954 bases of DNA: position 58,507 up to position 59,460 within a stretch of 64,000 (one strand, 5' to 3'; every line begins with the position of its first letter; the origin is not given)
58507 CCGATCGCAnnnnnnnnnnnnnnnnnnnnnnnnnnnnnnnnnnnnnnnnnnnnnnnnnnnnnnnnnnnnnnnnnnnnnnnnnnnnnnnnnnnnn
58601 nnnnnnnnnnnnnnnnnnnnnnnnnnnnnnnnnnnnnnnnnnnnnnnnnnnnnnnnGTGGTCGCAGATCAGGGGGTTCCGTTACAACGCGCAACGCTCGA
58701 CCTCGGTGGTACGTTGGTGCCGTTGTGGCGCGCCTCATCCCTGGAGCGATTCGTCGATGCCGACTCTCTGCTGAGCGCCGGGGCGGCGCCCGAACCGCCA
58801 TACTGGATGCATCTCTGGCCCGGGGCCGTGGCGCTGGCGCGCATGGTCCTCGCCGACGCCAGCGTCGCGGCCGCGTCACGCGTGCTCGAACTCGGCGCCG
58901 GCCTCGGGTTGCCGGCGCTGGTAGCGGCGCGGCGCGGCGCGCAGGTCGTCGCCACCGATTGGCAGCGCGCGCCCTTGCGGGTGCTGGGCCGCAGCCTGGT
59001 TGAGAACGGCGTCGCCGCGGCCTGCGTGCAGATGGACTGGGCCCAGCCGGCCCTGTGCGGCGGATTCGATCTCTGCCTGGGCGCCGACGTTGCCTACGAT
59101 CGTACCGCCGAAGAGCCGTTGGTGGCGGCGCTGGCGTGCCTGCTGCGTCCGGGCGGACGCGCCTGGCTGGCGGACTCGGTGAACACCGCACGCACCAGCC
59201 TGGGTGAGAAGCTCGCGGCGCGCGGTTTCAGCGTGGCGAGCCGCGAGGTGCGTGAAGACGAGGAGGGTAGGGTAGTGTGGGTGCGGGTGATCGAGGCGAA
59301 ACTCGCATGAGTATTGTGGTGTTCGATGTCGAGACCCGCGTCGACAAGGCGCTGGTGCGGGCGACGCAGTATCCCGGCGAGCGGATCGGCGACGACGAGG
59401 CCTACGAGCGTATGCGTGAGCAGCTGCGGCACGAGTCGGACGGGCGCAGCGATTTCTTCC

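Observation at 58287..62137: Translationally coupled operon of a zincin-like HEXXH protein, a lysine-MTase-like methyltransferase, a PolB-type 3'-5' exonuclease and uvrB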

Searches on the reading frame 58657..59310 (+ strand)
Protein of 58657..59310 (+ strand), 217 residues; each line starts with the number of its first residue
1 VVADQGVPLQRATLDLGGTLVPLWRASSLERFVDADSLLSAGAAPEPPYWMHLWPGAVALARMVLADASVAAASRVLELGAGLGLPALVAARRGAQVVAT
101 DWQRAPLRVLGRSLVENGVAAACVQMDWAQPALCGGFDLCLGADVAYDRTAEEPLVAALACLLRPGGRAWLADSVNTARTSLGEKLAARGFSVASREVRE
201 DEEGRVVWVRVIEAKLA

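Call 3: search_protein_families(library=pfam, proteins=[window:58657-59310:+], max_evalue=0.01)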
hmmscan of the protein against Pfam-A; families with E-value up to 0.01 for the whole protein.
window:58657-59310:+ (217 aa): 4 families
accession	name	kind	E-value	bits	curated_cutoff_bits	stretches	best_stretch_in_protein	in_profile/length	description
PF10294.15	Methyltransf_16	-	9e-09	35.7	21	1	52-165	20-149/174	Lysine methyltransferase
PF13649.12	Methyltransf_25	-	1.8e-06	28.9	27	1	76-167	1-97/97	Methyltransferase domain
PF08241.18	Methyltransf_11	-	1.5e-05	26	21.2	1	77-170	1-94/95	Methyltransferase domain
PF05175.20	MTS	-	0.0023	18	23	1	69-141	28-103/170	Methyltransferase small domain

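Call 4: search_protein_families(library=ncbifam, proteins=[window:58657-59310:+], max_evalue=0.01)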
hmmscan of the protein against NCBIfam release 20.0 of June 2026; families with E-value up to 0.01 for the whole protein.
window:58657-59310:+ (217 aa): 12 families
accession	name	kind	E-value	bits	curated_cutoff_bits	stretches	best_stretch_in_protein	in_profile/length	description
NF043040.1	corrin_prot_MT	hypoth_equivalog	2.8e-07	30.2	180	1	61-175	30-151/216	corrinoid protein-associated methyltransferase CpaM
TIGR00537.1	hemK_rel_arch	hypoth_equivalog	5.2e-07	29.5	87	1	69-141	16-87/179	HemK2/MTQ2 family protein methyltransferase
NF041255.1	mycofact_MftM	equivalog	8.9e-05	21.9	200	1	65-121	132-188/289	mycofactocin oligosaccharide methyltransferase MftM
NF011527.0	PRK14968.1-1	equivalog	0.0002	21.1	242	0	64-109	23-72/192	putative methyltransferase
TIGR03534.1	RF_mod_PrmC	equivalog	0.00024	20.7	199.1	1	60-139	76-159/253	peptide chain release factor N(5)-glutamine methyltransferase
NF045667.1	MTase_DVU1556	equivalog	0.00041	19.9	155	1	53-181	3-129/213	DVU_1556 family methyltransferase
NF011529.0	PRK14968.1-3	equivalog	0.00078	18.9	162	1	69-119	31-81/198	putative methyltransferase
NF041820.1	daptide_MTase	equivalog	0.001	18.6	175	1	71-169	35-140/243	daptide-type RiPP biosynthesis methyltransferase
NF045814.1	HdxpentlteDhPtlF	equivalog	0.004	16.9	450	1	80-170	7-91/247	1-deoxy-11-beta-hydroxypentalenate dehydrogenase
NF008992.0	PRK12335.1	equivalog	0.005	16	303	1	64-141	114-191/289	SAM-dependent methyltransferase TehB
NF011530.0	PRK14968.1-4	equivalog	0.0054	16.1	243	0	67-102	34-70/202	putative methyltransferase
NF001241.0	PRK00216.1-2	equivalog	0.0057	16.3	327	1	66-110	45-89/231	demethylmenaquinone methyltransferase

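Call 34: find_homologous_proteins(query=window:58657-59307:+, max_evalue=0.001)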
Query window:58657-59307:+ (217 aa): 318 proteins with E <= 0.001 among 8000 candidates; the best 120 are listed.
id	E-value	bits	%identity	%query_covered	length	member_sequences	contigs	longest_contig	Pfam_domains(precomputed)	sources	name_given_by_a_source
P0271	3.4e-132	457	100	100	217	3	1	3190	PF13649.13,PF08241.19,PF10294.16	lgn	-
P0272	3.6e-113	394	86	100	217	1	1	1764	PF13649.13,PF08241.19,PF10294.16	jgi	jgi:predicted nicotinamide N-methyase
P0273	1.0e-108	380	85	100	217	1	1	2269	PF13649.13,PF08241.19,PF10294.16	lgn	-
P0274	2.6e-108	379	84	100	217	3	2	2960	PF13649.13,PF08241.19,PF10294.16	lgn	-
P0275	8.6e-99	347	85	91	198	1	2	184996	PF13649.13,PF08241.19,PF10294.16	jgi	-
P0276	5.4e-92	325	72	99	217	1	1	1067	PF10294.16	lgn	-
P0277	1.2e-87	311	70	99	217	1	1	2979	PF13649.13,PF08241.19,PF10294.16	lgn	-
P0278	4.2e-80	286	63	97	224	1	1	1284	PF13649.13,PF08241.19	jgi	jgi:predicted nicotinamide N-methyase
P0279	3.2e-79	283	66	97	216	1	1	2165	PF05175.21,PF13649.13,PF08241.19,PF10294.16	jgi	jgi:predicted nicotinamide N-methyase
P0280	5.6e-79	283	66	97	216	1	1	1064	PF13489.13,PF13649.13,PF08241.19,PF08242.19,PF10294.16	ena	-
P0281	5.7e-79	283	67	97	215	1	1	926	PF13489.13,PF13649.13,PF08241.19,PF10294.16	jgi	jgi:predicted nicotinamide N-methyase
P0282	1.5e-78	281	67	98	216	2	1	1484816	PF13649.13,PF08241.19,PF10294.16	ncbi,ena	-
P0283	1.8e-78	281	67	97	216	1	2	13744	PF13649.13,PF08241.19,PF10294.16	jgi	jgi:predicted nicotinamide N-methyase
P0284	2.6e-78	281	66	98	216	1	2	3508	PF13649.13,PF08241.19,PF10294.16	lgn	-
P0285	3.3e-78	280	67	97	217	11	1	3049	PF13649.13,PF08241.19,PF10294.16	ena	-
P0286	6.0e-78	279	67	96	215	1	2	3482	PF13649.13,PF10294.16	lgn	-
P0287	7.4e-78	279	65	97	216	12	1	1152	PF13649.13,PF08241.19,PF10294.16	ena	-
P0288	1.2e-77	278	66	97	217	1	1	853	PF05175.21,PF13649.13,PF08241.19,PF10294.16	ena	-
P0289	1.7e-77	278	66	97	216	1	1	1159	PF13649.13,PF08241.19,PF08242.19,PF10294.16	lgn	-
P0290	3.4e-77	277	65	98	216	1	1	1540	PF13649.13,PF08241.19,PF10294.16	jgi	jgi:predicted nicotinamide N-methyase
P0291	4.4e-77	276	65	97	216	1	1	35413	PF05175.21,PF13649.13,PF08241.19,PF10294.16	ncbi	ncbi:MAG: methyltransferase domain-containing protein [Candidatus Binatia bacterium]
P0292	4.5e-77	276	65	97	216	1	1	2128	PF13489.13,PF13649.13,PF08241.19,PF10294.16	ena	-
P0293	3.1e-76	274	65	98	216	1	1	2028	PF05175.21,PF13649.13,PF08241.19,PF10294.16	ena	-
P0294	3.2e-76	274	66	99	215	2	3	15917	PF05175.21,PF13649.13,PF08241.19,PF10294.16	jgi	jgi:predicted nicotinamide N-methyase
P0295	3.7e-76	273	64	97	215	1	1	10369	PF13649.13,PF08241.19,PF10294.16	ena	-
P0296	3.8e-76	273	64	97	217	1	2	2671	PF13649.13,PF10294.16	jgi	jgi:predicted nicotinamide N-methyase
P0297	4.0e-76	273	64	97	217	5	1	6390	PF05175.21,PF13649.13,PF08241.19,PF10294.16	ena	-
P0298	5.0e-76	273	67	96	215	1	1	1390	PF05175.21,PF13649.13,PF08241.19,PF10294.16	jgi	jgi:predicted nicotinamide N-methyase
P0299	7.5e-76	272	64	97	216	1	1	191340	PF13649.13,PF08241.19,PF10294.16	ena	-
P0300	7.8e-76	272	65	97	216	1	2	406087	PF13649.13,PF08241.19,PF10294.16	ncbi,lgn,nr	ncbi:methyltransferase domain-containing protein [bacterium]|nr:methyltransferase domain-containing 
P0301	5.7e-75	270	64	98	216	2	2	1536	PF13649.13,PF08241.19,PF10294.16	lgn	-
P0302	1.1e-74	269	64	97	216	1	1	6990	PF13649.13,PF08241.19,PF10294.16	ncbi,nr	ncbi:MAG TPA: methyltransferase domain-containing protein [Candidatus Dormibacteraeota bacterium]|nr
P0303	1.5e-74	268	65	97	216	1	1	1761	PF13649.13,PF08241.19,PF10294.16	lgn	-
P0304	8.3e-74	266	62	99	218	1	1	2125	PF13649.13,PF10294.16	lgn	-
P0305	1.9e-73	265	64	96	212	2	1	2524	PF13649.13,PF08241.19,PF10294.16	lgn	-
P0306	3.0e-73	264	62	97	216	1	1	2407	PF05175.21,PF13649.13,PF08241.19,PF08242.19,PF10294.16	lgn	-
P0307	5.5e-73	263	66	96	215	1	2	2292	PF13649.13,PF10294.16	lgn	-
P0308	4.5e-72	260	64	99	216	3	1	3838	PF13649.13,PF10294.16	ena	-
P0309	6.1e-72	260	65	96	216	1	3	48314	PF13649.13,PF08241.19,PF10294.16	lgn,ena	-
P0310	6.7e-72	260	64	97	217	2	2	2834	PF13649.13,PF08241.19,PF10294.16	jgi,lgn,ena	-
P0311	2.4e-71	258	62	97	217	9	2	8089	PF13649.13,PF08241.19,PF10294.16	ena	-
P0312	4.3e-70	254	62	96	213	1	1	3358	PF13649.13,PF08241.19,PF10294.16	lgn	-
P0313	8.6e-70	253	65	94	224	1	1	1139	PF13649.13,PF10294.16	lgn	-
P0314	3.4e-69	251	62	98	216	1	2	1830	PF13489.13,PF13649.13,PF10294.16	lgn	-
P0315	4.8e-69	250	63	96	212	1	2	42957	PF05175.21,PF13649.13,PF08241.19,PF10294.16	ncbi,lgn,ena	-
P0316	5.1e-69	250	59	97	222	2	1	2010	PF06325.20,PF13649.13,PF08241.19,PF10294.16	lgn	-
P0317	6.9e-69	250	61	97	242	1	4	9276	PF13649.13,PF08241.19,PF10294.16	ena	-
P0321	1.9e-68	248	62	97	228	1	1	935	PF13489.13,PF05175.21,PF13649.13,PF08241.19,PF10294.16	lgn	-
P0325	6.6e-67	243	60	94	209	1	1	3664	PF13649.13,PF10294.16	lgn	-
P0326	1.1e-66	243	63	93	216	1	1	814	PF13649.13,PF10294.16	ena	-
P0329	4.7e-66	240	60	96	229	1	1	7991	PF05175.21,PF13649.13,PF08241.19,PF10294.16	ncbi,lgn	-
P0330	3.6e-65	238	57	96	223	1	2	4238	PF13649.13,PF08241.19,PF10294.16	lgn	-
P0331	4.1e-65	237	59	96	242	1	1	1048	PF05175.21,PF13649.13,PF08241.19,PF10294.16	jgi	jgi:predicted nicotinamide N-methyase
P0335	2.9e-64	235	61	92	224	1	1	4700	PF10294.16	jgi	jgi:predicted nicotinamide N-methyase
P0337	4.0e-64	234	61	100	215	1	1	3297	PF13649.13,PF10294.16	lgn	-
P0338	4.1e-64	234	59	95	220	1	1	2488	PF13847.13,PF06325.20,PF05175.21,PF13649.13,PF08241.19,PF08242.19,PF10294.16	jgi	jgi:predicted nicotinamide N-methyase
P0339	5.0e-64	234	55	97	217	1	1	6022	PF13847.13,PF05175.21,PF13649.13,PF08241.19,PF10294.16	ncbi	-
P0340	5.5e-64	234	58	96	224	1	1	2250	PF05175.21,PF13649.13,PF08241.19,PF10294.16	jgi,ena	-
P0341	6.3e-64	234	56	97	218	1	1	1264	PF13649.13,PF10294.16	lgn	-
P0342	7.6e-64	233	62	89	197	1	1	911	PF13649.13,PF08241.19,PF10294.16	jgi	jgi:predicted nicotinamide N-methyase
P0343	8.4e-64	233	59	95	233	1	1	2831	PF05175.21,PF13649.13,PF10294.16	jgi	jgi:ETFB lysine methyltransferase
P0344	1.1e-63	233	58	97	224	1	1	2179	PF13489.13,PF05175.21,PF13649.13,PF10294.16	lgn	-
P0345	1.3e-63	233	59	97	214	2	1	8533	PF13649.13,PF08241.19,PF10294.16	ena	-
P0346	2.0e-63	232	57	94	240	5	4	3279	PF13649.13,PF10294.16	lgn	-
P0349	7.6e-63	230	57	97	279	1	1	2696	PF13847.13,PF05175.21,PF13649.13,PF08241.19,PF10294.16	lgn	-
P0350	8.0e-63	230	57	96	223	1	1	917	PF13649.13,PF10294.16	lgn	-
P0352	4.5e-62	227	60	97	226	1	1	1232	PF05175.21,PF13649.13,PF08241.19,PF10294.16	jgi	jgi:predicted nicotinamide N-methyase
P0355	1.0e-61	226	58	95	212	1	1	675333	PF13649.13,PF10294.16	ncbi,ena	-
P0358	3.2e-61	225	57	95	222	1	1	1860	PF13489.13,PF05175.21,PF13649.13,PF08241.19,PF10294.16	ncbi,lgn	-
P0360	6.8e-61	224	59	96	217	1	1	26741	PF13649.13,PF10294.16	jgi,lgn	jgi:predicted nicotinamide N-methyase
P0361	9.4e-61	223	52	100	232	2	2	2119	PF13649.13,PF08241.19,PF10294.16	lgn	-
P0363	1.1e-60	223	59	94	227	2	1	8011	PF13649.13,PF08241.19,PF10294.16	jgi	jgi:predicted nicotinamide N-methyase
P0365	1.5e-60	223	59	94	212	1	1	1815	PF05175.21,PF13649.13,PF08241.19,PF10294.16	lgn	-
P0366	1.8e-60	222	55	100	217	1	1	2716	PF13649.13,PF10294.16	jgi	jgi:predicted nicotinamide N-methyase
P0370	4.8e-60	221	56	97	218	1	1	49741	PF13649.13,PF10294.16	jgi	jgi:predicted nicotinamide N-methyase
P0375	2.3e-59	219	56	95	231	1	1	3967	PF13489.13,PF05175.21,PF13649.13,PF08241.19,PF10294.16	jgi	-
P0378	5.3e-59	217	57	97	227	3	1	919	PF13649.13,PF08241.19,PF10294.16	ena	-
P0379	6.3e-59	217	56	93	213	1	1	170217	PF13649.13,PF10294.16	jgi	jgi:predicted nicotinamide N-methyase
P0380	6.4e-59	217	52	95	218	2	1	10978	PF13847.13,PF13649.13,PF08241.19,PF10294.16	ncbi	-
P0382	8.8e-59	217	58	92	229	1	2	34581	PF13847.13,PF13649.13,PF08241.19,PF10294.16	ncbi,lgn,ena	-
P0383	1.5e-58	216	67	77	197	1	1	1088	PF13649.13,PF08241.19,PF10294.16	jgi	-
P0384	4.2e-58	215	54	99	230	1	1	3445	PF13649.13,PF10294.16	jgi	jgi:predicted nicotinamide N-methyase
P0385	4.8e-58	214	56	94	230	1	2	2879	PF13649.13,PF10294.16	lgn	-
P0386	6.1e-58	214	54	95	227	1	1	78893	PF10294.16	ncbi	-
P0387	7.5e-58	214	54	99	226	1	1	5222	PF13649.13,PF08241.19,PF10294.16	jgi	jgi:predicted nicotinamide N-methyase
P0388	1.3e-57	213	56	93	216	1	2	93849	PF13649.13,PF08241.19,PF10294.16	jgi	jgi:predicted nicotinamide N-methyase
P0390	4.4e-57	211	56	96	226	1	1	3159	PF13649.13,PF08241.19,PF10294.16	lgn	-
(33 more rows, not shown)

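Call 35: search_solved_structures(query=window:58657-59307:+, max_evalue=0.01)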
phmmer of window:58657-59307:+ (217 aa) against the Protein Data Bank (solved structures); distinct sequences matched with E-value up to 0.01: 26.
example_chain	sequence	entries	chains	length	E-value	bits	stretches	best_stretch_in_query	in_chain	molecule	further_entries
4qpn_A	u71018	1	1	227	4.8e-09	39.4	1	53-203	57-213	Protein-lysine methyltransferase METTL21B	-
3bzb_A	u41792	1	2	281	5.5e-07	32.7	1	44-107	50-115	Uncharacterized protein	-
4mtl_A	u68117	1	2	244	1.6e-06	31.2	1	49-166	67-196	Protein-lysine methyltransferase METTL21C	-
3dmf_A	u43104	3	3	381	7.8e-06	28.9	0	73-172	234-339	Probable ribosomal RNA small subunit methyltransferase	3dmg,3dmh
4lec_A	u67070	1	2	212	8.2e-06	28.8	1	53-162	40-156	Protein-lysine methyltransferase METTL21A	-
2zul_A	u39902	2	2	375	9.3e-06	28.7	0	73-172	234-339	Probable ribosomal RNA small subunit methyltransferase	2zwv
1wzn_A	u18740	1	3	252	2.5e-05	27.3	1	71-167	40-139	SAM-dependent methyltransferase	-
7wzg_A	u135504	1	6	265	7.1e-05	25.8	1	73-172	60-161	Cypemycin N-terminal methyltransferase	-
4kdc_A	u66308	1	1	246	0.00023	24.1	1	73-172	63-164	3-demethylubiquinone-9 3-methyltransferase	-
4kdr_A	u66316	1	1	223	0.00024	24.1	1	73-171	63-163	3-demethylubiquinone-9 3-methyltransferase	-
5dpm_A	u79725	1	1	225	0.00024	24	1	73-171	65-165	Ubiquinone biosynthesis O-methyltransferase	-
7oas_A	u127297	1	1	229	0.00024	24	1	70-172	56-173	S-adenosyl-L-methionine-dependent methyltransferases superfamily protein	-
9fce_A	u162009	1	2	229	0.00054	22.9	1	66-168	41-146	SAM dependent methyltransferase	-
8zc8_A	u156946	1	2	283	0.00097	22.1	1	60-178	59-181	MitM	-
8hl7_A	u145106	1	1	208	0.001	22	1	67-159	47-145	Protein N-lysine methyltransferase METTL21D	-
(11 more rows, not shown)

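Call 45: search_protein_families(library=padloc, proteins=[window:58657-59310:+], max_evalue=0.01)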
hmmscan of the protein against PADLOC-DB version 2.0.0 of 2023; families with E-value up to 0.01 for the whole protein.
window:58657-59310:+ (217 aa): 1 family
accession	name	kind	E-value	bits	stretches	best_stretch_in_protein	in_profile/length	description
PDLC04134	mad2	-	4.5e-11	40.2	1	59-178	278-401/492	mads_2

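Call 67: predict_structure(alignment_id=A3)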
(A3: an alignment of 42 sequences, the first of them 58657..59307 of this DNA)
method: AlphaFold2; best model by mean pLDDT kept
length: 217 residues; sequences in the alignment: 42
mean_pLDDT: 93.6   pTM: 0.90
mean pLDDT of the five models: 93.6, 92.6, 92.4, 92.4, 91.9
residues with pLDDT >= 90: 171; 70-90: 45; 50-70: 1; < 50: 0
segments of 3 or more residues with pLDDT < 50: none
pLDDT, mean of each block of 10 residues (from residue 1): 86 96 92 83 79 94 98 96 97 98 96 98 95 95 90 97 98 89 97 97 93 97
secondary structure, 60 per line:
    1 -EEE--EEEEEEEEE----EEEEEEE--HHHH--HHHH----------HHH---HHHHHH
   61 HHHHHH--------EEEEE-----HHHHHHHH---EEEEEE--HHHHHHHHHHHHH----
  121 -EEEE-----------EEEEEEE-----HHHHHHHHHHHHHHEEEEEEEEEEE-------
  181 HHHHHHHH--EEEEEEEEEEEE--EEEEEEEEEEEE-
elements in order: E2-4 E7-15 E20-26 H29-32 H35-38 H55-66 E75-79 H85-92 E96-101 H104-116 E122-125 E137-143 H149-162 E163-173 H181-188 E191-202 E205-216

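Call 71: fold_search(model_id=the predicted structure, library=pdb)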
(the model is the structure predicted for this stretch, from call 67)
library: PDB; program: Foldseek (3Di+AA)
matches with E <= 10: 1927; with E <= 0.001: 1327
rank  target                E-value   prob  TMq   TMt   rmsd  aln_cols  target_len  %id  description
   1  4qpn                  1.5e-13  1.00  0.73  0.78   4.5       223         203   22  Crystal Structure of Human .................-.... Protein 21B (released 2014-07-09)
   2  4pwy                  4.0e-13  1.00  0.68  0.60   6.8       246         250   20  Crystal structure of a Calmodulin-lysine N-methyltransferase fragment (released 2014-04-16)
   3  8hl6                  6.9e-13  1.00  0.67  0.68   5.1       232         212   21  Crystal structure of human valosin-containing protein methyltransferase (released 2023-07-12)
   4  7oas                  1.1e-12  1.00  0.67  0.68   4.3       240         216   20  Structural basis for targeted p97 remodeling by ASPL as prerequisite for p97 trimethylation by METTL21D (released 2022-08-03)
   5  7oat_C                7.7e-12  1.00  0.68  0.69   4.4       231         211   19  Structural basis for targeted p97 remodelling by ASPL as prerequisite for p97 trimethylation by METTL21D (released 2022-08-03)
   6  4lg1_A                2.2e-11  1.00  0.65  0.65   5.7       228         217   22  Human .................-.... Protein 21D (released 2013-07-17)
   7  4mtl_A                3.4e-11  1.00  0.67  0.69   4.2       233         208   21  Human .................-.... Protein 21C (released 2013-10-23)
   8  4lec_A                4.6e-11  1.00  0.62  0.66   5.5       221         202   24  Human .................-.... Protein 21A (released 2013-07-17)
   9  8hl7_A                5.5e-11  1.00  0.67  0.72   4.3       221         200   21  Crystal structure of p97 N/D1 in complex with a valosin-containing protein methyltransferase (released 2023-07-12)
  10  4lg1_B                6.6e-11  1.00  0.65  0.66   5.5       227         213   22  Human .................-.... Protein 21D (released 2013-07-17)
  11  8gdu                  7.0e-11  1.00  0.63  0.74   2.7       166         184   19  Crystal structure of a mutant methyl transferase from Methanosarcina acetivorans, Northeast Structural Genomics Consorti (released 2024-01-24)
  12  9ri2_B                7.0e-11  1.00  0.61  0.59   9.1       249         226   16  Crystal structure of bacillithiol methyltransferase NmbA from Chlorobaculum tepidum (released 2025-12-10)
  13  4mtl_B                8.5e-11  1.00  0.63  0.63   5.1       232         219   22  Human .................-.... Protein 21C (released 2013-10-23)
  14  6zxw_G                1.0e-10  1.00  0.60  0.42   4.0       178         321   15  Structure of Archaeoglobus fulgidus Trm11-Trm112 m2G10 tRNA methyltransferase complex bound to sinefungin (released 2020-09-23)
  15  6zxv_B                1.0e-10  1.00  0.59  0.41  10.8       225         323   14  Structure of Archaeoglobus fulgidus Trm11 m2G10 tRNA methyltransferase enzyme bound to sinefungin (released 2020-09-23)
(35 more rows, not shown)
